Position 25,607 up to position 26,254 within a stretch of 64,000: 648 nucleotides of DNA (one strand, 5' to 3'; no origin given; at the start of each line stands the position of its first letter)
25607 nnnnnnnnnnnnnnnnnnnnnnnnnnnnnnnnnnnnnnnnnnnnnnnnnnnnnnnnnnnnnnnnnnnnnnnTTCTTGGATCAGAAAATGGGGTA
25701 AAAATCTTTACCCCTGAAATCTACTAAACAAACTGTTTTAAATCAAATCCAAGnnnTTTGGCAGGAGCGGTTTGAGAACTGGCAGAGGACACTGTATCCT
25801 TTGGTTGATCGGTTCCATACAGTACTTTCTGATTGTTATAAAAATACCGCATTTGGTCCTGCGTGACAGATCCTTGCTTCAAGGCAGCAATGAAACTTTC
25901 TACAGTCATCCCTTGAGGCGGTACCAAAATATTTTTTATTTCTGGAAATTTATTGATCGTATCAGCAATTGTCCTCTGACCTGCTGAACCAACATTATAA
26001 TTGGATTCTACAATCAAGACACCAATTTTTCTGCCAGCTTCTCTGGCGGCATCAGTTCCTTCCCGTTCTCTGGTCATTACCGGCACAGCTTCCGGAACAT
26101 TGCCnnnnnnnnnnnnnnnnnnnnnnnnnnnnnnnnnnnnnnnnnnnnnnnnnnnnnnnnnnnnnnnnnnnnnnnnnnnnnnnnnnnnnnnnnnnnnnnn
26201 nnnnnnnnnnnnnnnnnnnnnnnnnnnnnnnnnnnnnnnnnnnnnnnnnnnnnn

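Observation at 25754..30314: Two leaderless orphan proteins (179 aa and about 1350 aa) translationally coupled to the minor pilins at the PilY1 position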

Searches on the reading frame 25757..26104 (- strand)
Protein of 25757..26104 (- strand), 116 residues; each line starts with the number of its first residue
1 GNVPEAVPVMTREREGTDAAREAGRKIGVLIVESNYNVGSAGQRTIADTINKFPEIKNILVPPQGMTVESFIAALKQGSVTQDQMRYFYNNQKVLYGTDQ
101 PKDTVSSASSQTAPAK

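Call 74: search_protein_families(library=pfam, proteins=[window:25757-26104:-], max_evalue=5)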
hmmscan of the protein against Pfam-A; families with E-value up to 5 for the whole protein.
seq(116 aa): 1 family
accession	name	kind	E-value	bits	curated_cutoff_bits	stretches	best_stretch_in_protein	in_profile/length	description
PF15107.11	FAM216B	-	0.082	13.3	27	1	49-94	10-49/111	FAM216B protein family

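Call 86: search_solved_structures(query=window:25757-26104:-, max_evalue=10)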
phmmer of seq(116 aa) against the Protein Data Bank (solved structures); distinct sequences matched with E-value up to 10: 2.
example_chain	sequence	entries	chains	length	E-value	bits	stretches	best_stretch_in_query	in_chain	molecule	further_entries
6een_D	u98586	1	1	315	0.14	15.8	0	39-88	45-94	Designer Pentatricopeptide Protein dPPR10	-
6een_B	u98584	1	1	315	0.17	15.5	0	39-88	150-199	Designer Pentatricopeptide Protein dPPR10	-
